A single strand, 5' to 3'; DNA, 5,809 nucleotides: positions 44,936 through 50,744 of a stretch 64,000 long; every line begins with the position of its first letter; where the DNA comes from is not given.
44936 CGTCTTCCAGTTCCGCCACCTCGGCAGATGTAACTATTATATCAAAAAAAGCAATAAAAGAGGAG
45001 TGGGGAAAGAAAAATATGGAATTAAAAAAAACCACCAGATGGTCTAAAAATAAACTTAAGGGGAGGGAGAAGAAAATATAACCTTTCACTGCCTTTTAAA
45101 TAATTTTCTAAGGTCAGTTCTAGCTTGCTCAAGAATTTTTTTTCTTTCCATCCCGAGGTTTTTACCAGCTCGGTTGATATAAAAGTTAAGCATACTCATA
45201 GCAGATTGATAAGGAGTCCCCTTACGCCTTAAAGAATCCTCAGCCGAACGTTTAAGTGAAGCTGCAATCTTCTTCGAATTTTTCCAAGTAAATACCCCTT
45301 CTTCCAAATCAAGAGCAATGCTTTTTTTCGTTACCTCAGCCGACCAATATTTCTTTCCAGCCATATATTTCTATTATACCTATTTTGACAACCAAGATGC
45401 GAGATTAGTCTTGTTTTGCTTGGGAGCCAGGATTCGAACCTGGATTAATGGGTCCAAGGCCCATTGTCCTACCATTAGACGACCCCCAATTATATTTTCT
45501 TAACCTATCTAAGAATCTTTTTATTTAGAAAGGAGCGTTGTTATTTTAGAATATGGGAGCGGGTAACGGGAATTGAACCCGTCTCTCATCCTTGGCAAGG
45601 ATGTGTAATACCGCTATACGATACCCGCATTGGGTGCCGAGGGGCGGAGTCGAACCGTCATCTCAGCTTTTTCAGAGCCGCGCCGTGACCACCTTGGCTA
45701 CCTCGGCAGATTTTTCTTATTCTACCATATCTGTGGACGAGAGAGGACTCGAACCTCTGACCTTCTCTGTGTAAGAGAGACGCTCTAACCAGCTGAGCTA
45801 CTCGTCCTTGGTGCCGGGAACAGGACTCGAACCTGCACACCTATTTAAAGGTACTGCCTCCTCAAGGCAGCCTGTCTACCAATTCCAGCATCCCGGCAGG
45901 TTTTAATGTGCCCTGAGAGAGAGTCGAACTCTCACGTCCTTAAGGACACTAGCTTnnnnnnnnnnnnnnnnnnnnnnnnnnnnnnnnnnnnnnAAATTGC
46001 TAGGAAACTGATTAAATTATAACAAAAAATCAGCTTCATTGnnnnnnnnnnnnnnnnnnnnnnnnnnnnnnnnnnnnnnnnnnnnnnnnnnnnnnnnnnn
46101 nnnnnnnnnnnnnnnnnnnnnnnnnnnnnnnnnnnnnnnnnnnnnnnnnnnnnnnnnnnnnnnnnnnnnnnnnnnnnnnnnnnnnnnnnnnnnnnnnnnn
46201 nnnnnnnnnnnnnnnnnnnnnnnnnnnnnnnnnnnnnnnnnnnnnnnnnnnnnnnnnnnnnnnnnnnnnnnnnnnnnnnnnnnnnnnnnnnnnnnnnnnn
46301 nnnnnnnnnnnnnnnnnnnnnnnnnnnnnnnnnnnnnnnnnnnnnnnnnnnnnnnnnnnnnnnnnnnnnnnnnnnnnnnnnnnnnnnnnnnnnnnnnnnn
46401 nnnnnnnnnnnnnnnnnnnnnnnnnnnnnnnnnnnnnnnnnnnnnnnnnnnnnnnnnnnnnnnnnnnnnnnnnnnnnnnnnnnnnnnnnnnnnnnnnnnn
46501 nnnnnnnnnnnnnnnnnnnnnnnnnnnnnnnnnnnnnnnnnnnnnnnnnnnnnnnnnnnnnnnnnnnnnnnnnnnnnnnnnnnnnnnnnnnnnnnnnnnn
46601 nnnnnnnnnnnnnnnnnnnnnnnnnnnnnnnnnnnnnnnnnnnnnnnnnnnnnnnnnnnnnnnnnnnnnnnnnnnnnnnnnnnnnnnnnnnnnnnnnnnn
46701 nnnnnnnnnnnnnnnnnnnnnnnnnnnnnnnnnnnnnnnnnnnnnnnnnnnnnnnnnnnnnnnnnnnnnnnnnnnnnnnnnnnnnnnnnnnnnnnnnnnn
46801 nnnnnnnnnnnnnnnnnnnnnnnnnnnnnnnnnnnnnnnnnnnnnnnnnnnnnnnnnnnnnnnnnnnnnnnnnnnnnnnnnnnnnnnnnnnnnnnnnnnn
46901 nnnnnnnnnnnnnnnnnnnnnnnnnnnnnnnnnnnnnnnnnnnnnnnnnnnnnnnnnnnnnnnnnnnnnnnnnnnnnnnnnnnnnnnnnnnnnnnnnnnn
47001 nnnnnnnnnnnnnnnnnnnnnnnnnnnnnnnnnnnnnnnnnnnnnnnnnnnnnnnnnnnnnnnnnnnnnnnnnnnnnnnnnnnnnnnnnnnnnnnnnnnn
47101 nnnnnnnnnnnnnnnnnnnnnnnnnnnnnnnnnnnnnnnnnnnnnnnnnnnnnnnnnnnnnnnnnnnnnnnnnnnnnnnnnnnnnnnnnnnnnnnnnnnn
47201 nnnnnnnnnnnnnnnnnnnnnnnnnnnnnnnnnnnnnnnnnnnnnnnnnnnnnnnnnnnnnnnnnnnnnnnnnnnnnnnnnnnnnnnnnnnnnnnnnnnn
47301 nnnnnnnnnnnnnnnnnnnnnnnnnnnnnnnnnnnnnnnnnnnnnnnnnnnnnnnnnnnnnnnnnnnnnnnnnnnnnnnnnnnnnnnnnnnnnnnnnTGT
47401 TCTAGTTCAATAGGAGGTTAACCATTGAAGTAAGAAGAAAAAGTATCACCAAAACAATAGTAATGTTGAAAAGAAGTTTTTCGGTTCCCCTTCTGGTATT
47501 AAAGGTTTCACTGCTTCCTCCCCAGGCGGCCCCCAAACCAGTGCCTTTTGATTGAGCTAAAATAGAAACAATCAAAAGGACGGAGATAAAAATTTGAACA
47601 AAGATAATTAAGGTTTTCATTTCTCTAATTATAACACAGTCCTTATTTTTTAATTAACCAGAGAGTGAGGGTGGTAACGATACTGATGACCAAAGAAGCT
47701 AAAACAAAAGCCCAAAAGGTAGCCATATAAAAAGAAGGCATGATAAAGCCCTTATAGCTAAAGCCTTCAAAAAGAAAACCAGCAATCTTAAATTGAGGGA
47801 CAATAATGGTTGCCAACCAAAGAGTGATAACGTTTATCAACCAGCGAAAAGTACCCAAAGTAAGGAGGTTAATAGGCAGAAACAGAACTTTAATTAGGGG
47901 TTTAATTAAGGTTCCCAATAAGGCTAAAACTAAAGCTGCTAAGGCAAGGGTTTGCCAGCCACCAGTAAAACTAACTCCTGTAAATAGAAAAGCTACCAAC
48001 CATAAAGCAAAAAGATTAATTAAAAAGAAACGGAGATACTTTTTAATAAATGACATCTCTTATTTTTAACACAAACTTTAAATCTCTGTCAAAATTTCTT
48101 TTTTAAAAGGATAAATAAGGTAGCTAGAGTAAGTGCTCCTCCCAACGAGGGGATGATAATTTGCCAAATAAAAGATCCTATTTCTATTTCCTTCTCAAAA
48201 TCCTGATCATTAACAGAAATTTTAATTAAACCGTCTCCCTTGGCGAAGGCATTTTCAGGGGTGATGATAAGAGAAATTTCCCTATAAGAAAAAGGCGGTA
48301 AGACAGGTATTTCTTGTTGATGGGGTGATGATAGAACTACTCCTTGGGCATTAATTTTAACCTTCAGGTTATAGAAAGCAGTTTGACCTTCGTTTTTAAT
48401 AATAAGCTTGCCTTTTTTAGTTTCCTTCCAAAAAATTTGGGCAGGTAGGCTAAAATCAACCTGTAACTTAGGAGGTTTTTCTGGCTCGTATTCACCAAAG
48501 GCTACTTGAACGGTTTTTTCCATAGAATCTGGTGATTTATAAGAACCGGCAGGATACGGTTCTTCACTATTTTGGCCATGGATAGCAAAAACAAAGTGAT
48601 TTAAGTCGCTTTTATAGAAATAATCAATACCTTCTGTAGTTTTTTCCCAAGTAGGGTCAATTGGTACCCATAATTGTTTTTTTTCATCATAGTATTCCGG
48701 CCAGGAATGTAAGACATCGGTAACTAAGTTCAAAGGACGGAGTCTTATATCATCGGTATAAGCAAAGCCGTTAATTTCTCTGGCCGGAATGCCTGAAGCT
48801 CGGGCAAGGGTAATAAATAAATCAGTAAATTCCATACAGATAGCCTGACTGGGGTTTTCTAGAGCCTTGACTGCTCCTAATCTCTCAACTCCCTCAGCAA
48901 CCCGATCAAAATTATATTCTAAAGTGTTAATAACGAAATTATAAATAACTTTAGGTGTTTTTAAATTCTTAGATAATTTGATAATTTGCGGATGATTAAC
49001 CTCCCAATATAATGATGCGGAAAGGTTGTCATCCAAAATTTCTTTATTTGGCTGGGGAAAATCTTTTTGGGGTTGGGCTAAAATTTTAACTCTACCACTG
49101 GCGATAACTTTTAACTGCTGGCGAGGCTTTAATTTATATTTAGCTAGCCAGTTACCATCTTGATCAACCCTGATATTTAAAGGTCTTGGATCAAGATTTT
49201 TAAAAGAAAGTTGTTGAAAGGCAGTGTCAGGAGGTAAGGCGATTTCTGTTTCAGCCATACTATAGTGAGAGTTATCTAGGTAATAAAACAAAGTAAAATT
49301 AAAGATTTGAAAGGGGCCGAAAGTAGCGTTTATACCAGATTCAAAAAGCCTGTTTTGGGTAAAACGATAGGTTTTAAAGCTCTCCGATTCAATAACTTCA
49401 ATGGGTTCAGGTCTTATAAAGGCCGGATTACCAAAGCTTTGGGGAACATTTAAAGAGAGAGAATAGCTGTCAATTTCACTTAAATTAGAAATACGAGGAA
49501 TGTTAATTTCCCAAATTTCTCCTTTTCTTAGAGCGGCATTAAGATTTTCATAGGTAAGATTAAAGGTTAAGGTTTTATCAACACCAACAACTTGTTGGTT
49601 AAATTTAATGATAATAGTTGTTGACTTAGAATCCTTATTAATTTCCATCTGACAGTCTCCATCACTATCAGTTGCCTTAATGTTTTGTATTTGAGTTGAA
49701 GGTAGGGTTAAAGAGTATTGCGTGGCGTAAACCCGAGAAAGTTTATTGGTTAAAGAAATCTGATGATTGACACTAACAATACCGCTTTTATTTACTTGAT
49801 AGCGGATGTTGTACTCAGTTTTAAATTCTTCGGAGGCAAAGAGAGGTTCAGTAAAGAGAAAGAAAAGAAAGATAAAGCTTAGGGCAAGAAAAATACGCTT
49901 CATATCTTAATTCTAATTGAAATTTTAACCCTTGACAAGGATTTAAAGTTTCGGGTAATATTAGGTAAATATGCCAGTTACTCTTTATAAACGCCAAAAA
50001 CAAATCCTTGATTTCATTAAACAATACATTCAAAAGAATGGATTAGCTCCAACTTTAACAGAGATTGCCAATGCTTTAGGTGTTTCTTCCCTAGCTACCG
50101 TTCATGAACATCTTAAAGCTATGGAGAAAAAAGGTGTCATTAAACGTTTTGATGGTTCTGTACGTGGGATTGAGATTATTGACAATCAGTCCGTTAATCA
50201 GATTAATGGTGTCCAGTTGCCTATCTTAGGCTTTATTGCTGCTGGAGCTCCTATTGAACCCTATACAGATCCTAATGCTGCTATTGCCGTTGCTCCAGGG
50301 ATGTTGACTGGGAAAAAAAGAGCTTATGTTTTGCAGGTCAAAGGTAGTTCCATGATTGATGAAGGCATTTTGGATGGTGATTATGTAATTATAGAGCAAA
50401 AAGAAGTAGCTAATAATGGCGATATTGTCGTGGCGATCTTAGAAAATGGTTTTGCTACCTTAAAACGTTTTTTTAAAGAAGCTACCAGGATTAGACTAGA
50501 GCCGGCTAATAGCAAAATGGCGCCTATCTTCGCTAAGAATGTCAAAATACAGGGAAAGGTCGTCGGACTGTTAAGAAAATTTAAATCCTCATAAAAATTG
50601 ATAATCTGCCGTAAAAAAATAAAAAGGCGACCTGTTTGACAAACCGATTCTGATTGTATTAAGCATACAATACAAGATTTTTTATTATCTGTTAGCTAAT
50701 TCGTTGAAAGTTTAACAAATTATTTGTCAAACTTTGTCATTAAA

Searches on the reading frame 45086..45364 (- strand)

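Call 81: search_protein_families(library=pfam, proteins=[window:45086-45364:-], max_evalue=0.001)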
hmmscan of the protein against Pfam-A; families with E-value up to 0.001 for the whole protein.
window:45086-45364:- (92 aa): 1 family
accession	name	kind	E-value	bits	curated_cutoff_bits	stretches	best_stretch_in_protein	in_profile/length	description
PF11373.13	DUF3175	-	2.8e-40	136.9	27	1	6-91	1-86/86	Protein of unknown function (DUF3175)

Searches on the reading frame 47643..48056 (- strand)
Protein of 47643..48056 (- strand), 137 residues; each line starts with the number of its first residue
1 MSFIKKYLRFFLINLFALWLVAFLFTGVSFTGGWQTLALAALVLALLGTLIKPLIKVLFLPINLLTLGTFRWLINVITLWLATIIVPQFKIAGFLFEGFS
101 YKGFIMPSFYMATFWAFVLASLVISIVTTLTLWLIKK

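Call 81: search_protein_families(library=pfam, proteins=[window:47643-48056:-], max_evalue=0.001)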
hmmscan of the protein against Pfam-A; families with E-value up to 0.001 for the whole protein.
window:47643-48056:- (137 aa): 1 family
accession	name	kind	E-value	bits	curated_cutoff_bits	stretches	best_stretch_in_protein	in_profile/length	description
PF04020.18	Phage_holin_4_2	-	3e-21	76.4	28.8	1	10-95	6-90/105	Mycobacterial 4 TMS phage holin, superfamily IV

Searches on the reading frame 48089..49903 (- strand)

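Call 81: search_protein_families(library=pfam, proteins=[window:48089-49903:-], max_evalue=0.001)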
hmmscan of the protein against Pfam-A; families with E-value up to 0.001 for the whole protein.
window:48089-49903:- (604 aa): 1 family
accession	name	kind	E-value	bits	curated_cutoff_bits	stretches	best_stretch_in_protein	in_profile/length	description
PF01841.26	Transglut_core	-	2.8e-14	53.7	23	1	312-417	13-108/108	Transglutaminase-like superfamily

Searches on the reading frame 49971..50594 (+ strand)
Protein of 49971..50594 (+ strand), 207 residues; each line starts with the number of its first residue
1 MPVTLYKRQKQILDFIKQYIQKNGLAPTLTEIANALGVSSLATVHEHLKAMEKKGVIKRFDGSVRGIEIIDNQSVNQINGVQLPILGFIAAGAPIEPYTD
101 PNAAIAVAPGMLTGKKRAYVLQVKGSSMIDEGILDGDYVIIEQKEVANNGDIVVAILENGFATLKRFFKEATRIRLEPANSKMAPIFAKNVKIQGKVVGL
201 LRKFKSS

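Call 81: search_protein_families(library=pfam, proteins=[window:49971-50594:+], max_evalue=0.001)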
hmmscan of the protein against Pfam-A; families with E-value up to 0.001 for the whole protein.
window:49971-50594:+ (207 aa): 5 families
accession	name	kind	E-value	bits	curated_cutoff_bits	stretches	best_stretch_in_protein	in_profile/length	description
PF00717.28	Peptidase_S24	-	1.1e-28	99.7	23.3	1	84-198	1-116/116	Peptidase S24-like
PF01726.22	LexA_DNA_bind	-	6.2e-21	74.4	23.7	1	5-66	4-65/65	LexA DNA binding domain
PF13412.12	HTH_24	-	1.1e-05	25.3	21.9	1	19-58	11-48/48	Winged helix-turn-helix DNA-binding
PF13545.12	HTH_Crp_2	-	0.00023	21.5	27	1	25-71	21-63/70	Crp-like helix-turn-helix domain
PF12840.13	HTH_20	-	0.00094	19.5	27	0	26-58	18-49/51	Helix-turn-helix domain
